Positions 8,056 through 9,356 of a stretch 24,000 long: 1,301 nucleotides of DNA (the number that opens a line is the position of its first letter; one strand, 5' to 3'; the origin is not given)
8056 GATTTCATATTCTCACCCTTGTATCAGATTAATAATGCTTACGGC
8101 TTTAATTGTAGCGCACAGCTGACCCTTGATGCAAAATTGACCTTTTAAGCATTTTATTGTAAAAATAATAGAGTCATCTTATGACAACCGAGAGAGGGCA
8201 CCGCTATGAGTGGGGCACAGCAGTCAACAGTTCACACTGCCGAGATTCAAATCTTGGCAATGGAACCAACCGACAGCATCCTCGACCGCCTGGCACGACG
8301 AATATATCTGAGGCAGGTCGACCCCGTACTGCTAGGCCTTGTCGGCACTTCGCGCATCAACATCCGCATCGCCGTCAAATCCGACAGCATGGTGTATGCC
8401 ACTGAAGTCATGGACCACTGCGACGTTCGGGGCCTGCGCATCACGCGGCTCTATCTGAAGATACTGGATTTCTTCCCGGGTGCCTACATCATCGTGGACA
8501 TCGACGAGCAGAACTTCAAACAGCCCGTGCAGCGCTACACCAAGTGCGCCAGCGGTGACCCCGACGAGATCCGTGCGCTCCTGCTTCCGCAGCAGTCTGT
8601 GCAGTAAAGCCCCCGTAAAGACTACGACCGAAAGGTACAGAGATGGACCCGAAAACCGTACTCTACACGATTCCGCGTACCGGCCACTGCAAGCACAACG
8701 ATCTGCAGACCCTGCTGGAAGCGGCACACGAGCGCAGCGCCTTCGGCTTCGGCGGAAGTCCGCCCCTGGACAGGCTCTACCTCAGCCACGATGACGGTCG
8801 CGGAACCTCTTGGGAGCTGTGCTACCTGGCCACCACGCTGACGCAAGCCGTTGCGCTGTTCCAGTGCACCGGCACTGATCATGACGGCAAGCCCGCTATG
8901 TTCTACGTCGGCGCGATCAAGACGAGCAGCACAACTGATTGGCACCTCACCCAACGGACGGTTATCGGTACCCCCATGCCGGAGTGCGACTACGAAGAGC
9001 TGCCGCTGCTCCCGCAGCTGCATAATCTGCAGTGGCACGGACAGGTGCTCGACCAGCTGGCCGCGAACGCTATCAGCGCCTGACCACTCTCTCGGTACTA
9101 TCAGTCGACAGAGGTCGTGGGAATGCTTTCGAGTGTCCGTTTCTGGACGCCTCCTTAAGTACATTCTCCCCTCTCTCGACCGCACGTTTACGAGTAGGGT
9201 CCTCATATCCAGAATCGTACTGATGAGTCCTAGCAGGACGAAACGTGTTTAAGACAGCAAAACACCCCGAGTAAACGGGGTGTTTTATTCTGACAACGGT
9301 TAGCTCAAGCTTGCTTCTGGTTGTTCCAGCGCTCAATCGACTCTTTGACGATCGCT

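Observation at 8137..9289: Orphan two-gene cassette with its own promoter, inserted antiparallel between gap and ppa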

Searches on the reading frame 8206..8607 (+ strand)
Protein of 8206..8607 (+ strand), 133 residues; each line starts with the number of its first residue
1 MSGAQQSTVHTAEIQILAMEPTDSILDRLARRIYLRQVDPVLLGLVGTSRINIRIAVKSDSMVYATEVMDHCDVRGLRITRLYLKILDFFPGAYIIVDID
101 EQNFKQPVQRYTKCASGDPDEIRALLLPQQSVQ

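Call 6: search_protein_families(library=pfam, proteins=[window:8206-8607:+], max_evalue=1)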
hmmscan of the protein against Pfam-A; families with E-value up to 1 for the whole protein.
window:8206-8607:+ (133 aa): 1 family
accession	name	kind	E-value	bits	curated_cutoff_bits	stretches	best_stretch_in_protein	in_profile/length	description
PF25348.1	PH_CAYP2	-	0.035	14.1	27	1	54-108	63-117/170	Calcyphosin-2 PH domain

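Call 11: find_homologous_proteins(query=window:8206-8604:+, max_evalue=0.01)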
Query window:8206-8604:+ (133 aa): 2 proteins with E <= 0.01 among 17 candidates.
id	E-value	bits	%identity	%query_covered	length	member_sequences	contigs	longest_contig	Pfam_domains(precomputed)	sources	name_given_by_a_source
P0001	5.5e-80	283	100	100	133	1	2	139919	-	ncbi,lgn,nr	ncbi:MAG TPA: hypothetical protein VLF59_00665 [Candidatus Saccharimonadales bacterium]|nr:hypotheti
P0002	5.3e-40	154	56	98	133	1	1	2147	-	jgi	-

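Call 13: find_encoding_contigs(protein=P0002, flank=5000)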
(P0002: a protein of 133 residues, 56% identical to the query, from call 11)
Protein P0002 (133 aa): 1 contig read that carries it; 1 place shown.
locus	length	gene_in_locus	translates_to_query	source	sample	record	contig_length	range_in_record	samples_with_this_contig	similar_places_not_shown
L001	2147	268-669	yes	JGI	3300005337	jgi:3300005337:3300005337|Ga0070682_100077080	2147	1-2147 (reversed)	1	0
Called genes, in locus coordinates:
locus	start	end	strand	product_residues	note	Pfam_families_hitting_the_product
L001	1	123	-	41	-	?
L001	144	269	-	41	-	-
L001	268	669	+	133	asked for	-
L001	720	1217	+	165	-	-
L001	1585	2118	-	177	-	PF00719:Pyrophosphatase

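Call 21: search_protein_families(library=phrogs, proteins=[window:8206-8604:+, L001:720-1214:+, P0002], max_evalue=1)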
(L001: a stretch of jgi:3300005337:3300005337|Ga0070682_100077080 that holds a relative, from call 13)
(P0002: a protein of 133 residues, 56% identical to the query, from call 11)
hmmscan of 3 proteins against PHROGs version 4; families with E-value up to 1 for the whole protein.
window:8206-8604:+ (133 aa): 0 families

L001:720-1214:+ (165 aa): 1 family
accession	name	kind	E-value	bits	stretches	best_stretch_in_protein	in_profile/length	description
phrog_8564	-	unknown function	0.24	12.3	1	108-149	3-47/69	-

P0002 (133 aa): 1 family
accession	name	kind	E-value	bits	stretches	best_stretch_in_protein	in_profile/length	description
phrog_6790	-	tail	0.35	11.6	1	76-123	6-51/132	tail protein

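Call 22: search_protein_families(library=padloc, proteins=[window:8206-8604:+, L001:720-1214:+, P0002], max_evalue=1)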
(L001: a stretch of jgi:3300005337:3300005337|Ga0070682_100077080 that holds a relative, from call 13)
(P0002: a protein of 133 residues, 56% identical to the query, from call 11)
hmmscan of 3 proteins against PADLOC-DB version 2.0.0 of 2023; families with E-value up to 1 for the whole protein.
window:8206-8604:+ (133 aa): 0 families

L001:720-1214:+ (165 aa): 0 families

P0002 (133 aa): 0 families

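Call 26: find_related_loci(query=A1, collection=metagenome_contigs, flank=4000)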
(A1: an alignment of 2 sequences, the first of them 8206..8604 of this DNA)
Query A1 (133 aa) in metagenome_contigs; peptide patterns used: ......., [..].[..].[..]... (x = any residue, [..] = any of these).
146 stretches matched a pattern; 2 encode a relative of the query (tblastn E <= 1e-3); 2 distinct loci.
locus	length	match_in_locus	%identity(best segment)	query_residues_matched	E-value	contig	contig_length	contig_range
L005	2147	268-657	56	1-130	2e-48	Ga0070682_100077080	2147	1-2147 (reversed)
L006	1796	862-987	40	55-93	2e-6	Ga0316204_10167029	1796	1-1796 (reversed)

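Call 29: search_protein_families(library=pfam, proteins=[L006:199-1524:+], max_evalue=0.1)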
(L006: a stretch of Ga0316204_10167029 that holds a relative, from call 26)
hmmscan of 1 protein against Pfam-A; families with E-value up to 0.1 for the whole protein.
L006:199-1524:+ (442 aa): 2 families
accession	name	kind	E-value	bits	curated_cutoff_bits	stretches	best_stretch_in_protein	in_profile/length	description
PF13701.12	DDE_Tnp_1_4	-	2.7e-47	161.4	34.7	1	37-441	22-427/435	Transposase DDE domain group 1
PF01609.27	DDE_Tnp_1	-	6.4e-09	36.3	23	1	154-384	10-200/200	Transposase DDE domain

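Call 31: search_protein_representatives(alignment_id=A1)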
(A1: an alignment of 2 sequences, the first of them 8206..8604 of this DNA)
Query: 2 sequences, 133 profile positions. Proteins with E-value up to 0.001 (for the whole library): 2; up to 1e-10: 1; up to 1e-30: 1. The best 2 are listed.
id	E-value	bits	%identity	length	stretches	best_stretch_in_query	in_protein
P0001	6.4e-76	268.9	-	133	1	1-133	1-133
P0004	2.2e-09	53.6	-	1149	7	29-88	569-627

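Call 33: predict_structure(alignment_id=A1)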
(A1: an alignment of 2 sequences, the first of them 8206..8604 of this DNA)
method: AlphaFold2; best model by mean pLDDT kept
length: 133 residues; sequences in the alignment: 2
mean_pLDDT: 33.0   pTM: 0.22
mean pLDDT of the five models: 33.0, 32.2, 30.4, 30.3, 28.7
residues with pLDDT >= 90: 0; 70-90: 0; 50-70: 0; < 50: 133
segments of 3 or more residues with pLDDT < 50: 1-133
pLDDT, mean of each block of 10 residues (from residue 1): 30 30 30 27 33 35 31 31 35 36 34 39 37 34
secondary structure, 60 per line:
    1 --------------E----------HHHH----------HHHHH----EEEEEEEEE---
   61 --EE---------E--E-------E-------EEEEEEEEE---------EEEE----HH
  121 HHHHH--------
elements in order: H26-29 H40-44 E49-57 E93-101 E111-114 H119-125

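Call 76: search_protein_families(library=ncbifam, proteins=[window:8206-8604:+, L001:720-1214:+], max_evalue=1)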
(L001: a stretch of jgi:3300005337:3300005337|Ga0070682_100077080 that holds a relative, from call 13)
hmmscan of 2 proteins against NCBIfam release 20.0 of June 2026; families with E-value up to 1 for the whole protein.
window:8206-8604:+ (133 aa): 0 families

L001:720-1214:+ (165 aa): 0 families

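Call 77: search_solved_structures(query=A1, max_evalue=1)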
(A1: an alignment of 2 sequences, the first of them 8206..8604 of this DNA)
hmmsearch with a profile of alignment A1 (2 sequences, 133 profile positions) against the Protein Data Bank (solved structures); distinct sequences matched with E-value up to 1: 0.

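Call 79: search_dna_similar(query=window:8206-8604:+, collection=phages, mode=protein, max_evalue=0.1, max_rows=5)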
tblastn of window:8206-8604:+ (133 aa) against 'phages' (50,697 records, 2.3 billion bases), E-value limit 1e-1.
No match.

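Call 87: find_related_loci(query=L001:720-1214:+, collection=viral_contigs, flank=3000)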
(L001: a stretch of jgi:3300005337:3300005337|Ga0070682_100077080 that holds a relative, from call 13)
Query L001:720-1214:+ (165 aa) in viral_contigs; peptide patterns used: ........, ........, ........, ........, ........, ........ (x = any residue, [..] = any of these).
41 stretches matched a pattern, but none encodes a relative of the query by tblastn (E <= 1e-3).

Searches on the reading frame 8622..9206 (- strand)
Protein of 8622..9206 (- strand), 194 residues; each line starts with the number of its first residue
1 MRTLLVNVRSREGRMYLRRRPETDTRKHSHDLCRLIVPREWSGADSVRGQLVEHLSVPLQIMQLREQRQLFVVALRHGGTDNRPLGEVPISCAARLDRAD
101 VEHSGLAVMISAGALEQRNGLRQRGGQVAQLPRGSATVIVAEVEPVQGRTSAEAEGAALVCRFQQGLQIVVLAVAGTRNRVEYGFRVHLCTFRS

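Call 6: search_protein_families(library=pfam, proteins=[window:8622-9206:-], max_evalue=1)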
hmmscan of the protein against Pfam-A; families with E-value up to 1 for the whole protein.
window:8622-9206:- (194 aa): 1 family
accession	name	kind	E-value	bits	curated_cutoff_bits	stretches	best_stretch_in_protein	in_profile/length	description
PF09859.15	Oxygenase-NA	-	0.065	13.2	26.2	1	89-151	87-144/172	Oxygenase, catalysing oxidative methylation of damaged DNA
